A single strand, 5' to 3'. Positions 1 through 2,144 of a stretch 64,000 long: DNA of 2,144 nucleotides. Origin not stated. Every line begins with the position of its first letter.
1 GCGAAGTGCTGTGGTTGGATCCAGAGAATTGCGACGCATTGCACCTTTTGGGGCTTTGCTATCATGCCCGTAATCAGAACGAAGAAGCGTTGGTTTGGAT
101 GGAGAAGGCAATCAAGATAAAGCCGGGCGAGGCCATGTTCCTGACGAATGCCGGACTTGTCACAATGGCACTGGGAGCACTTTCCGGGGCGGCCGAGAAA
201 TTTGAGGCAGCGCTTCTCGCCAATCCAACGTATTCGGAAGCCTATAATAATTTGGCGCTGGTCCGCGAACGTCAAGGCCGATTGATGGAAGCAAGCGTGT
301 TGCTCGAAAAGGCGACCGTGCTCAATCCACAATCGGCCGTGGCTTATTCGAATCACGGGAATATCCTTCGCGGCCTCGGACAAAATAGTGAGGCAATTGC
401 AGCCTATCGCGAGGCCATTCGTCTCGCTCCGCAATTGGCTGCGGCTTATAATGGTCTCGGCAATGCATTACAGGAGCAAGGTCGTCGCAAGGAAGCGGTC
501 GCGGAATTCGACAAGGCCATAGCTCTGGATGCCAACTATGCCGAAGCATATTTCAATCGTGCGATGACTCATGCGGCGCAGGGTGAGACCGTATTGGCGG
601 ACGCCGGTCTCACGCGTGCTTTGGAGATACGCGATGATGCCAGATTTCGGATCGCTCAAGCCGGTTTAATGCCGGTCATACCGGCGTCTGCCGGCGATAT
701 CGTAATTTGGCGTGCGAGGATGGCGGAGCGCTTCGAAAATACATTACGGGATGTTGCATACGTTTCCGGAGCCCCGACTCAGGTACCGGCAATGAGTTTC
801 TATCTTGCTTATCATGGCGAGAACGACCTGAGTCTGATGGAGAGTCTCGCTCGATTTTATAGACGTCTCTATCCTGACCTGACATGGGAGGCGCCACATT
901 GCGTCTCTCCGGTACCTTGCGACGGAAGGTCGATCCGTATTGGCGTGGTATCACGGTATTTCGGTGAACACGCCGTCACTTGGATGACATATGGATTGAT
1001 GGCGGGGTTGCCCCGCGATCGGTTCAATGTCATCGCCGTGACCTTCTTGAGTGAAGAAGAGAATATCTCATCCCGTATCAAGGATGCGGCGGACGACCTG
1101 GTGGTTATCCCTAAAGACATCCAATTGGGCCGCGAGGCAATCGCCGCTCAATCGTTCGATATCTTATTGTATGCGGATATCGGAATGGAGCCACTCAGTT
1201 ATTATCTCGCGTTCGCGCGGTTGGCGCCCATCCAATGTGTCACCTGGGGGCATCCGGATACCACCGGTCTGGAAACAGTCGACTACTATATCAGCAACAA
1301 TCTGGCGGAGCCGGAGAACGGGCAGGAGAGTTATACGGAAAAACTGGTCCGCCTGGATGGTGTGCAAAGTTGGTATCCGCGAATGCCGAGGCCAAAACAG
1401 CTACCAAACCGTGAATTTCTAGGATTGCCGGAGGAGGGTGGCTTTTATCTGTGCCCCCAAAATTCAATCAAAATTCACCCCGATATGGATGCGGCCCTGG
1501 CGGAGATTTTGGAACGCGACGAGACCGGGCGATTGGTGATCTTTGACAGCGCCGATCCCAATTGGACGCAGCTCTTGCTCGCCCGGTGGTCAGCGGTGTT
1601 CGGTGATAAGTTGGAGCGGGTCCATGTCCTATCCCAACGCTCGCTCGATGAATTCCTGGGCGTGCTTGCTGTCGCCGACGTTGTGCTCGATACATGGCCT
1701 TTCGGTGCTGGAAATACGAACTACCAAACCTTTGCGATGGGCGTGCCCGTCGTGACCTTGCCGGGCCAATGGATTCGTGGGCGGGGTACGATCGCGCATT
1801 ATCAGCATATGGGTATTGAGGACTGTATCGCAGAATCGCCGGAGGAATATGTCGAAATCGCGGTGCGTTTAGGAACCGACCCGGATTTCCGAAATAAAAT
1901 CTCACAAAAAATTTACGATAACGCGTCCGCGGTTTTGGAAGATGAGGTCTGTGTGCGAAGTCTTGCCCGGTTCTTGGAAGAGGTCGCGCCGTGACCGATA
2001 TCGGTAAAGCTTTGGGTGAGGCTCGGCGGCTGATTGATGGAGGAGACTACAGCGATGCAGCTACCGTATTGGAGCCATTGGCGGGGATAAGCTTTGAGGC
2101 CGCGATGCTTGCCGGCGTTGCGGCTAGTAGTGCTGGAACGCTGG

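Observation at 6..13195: Two flagellin genes bracketed by four modular TPR-glycosyltransferase fusions from two GT families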

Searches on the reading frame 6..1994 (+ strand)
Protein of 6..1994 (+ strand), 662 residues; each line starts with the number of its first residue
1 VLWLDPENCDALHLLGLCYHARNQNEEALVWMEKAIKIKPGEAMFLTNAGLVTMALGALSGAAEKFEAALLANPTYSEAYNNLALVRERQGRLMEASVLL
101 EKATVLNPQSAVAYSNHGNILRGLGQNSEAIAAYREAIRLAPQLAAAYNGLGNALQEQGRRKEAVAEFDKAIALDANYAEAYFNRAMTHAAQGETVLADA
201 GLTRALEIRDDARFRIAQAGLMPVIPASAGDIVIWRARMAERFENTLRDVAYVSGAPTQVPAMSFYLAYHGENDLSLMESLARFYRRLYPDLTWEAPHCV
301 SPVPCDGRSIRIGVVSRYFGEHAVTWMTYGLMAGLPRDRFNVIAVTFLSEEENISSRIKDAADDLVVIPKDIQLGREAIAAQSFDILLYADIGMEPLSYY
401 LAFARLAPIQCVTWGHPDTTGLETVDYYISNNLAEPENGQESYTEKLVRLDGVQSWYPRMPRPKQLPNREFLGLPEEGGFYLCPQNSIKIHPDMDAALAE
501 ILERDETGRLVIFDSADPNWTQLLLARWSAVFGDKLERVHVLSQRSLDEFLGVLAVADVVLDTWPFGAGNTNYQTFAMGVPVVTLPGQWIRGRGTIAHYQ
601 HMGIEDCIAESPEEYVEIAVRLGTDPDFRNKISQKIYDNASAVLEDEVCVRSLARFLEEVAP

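Call 3: search_protein_families(library=pfam, proteins=[window:6-1994:+], max_evalue=0.01)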
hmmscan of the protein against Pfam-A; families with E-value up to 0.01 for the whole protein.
window:6-1994:+ (662 aa): 19 families
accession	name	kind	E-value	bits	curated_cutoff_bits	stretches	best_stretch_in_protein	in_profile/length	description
PF13414.12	TPR_11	-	3.2e-30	104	26.8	4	118-159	1-42/42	TPR repeat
PF13431.12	TPR_17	-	2.5e-27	93.2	24.4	3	66-96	2-32/34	Tetratricopeptide repeat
PF00515.34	TPR_1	-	5.5e-26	89.7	27.8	4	111-143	1-33/34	Tetratricopeptide repeat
PF07719.23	TPR_2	-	6.4e-26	88.7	27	3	145-177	1-33/34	Tetratricopeptide repeat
PF13181.12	TPR_8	-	2.5e-22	77.5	25.7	3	113-143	3-33/34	Tetratricopeptide repeat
PF13844.12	Glyco_transf_41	-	5.3e-22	78.2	25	2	462-639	352-527/543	Glycosyl transferase family 41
PF13424.12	TPR_12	-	1.5e-17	64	30.1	3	110-175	2-75/77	Tetratricopeptide repeat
PF13432.12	TPR_16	-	2.2e-15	57.2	32.7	3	117-178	3-64/65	Tetratricopeptide repeat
PF14559.12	TPR_19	-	1.4e-13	51.4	25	3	54-112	2-61/68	Tetratricopeptide repeat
PF13428.12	TPR_14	-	2.3e-11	43.6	23.5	1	146-186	2-42/44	Tetratricopeptide repeat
PF13374.12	TPR_10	-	2.6e-09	37.2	27.5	1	144-173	1-30/42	Tetratricopeptide repeat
PF13371.12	TPR_9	-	5.5e-09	36.3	35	1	16-75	2-61/73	Tetratricopeptide repeat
PF13176.12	TPR_7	-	2.4e-07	30.8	27.9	0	11-39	1-31/36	Tetratricopeptide repeat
PF13174.12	TPR_6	-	5.1e-06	27.2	26.3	0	117-143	6-32/33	Tetratricopeptide repeat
PF07721.20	TPR_4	-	1.2e-05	25.9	27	0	145-169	1-25/26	Tetratricopeptide repeat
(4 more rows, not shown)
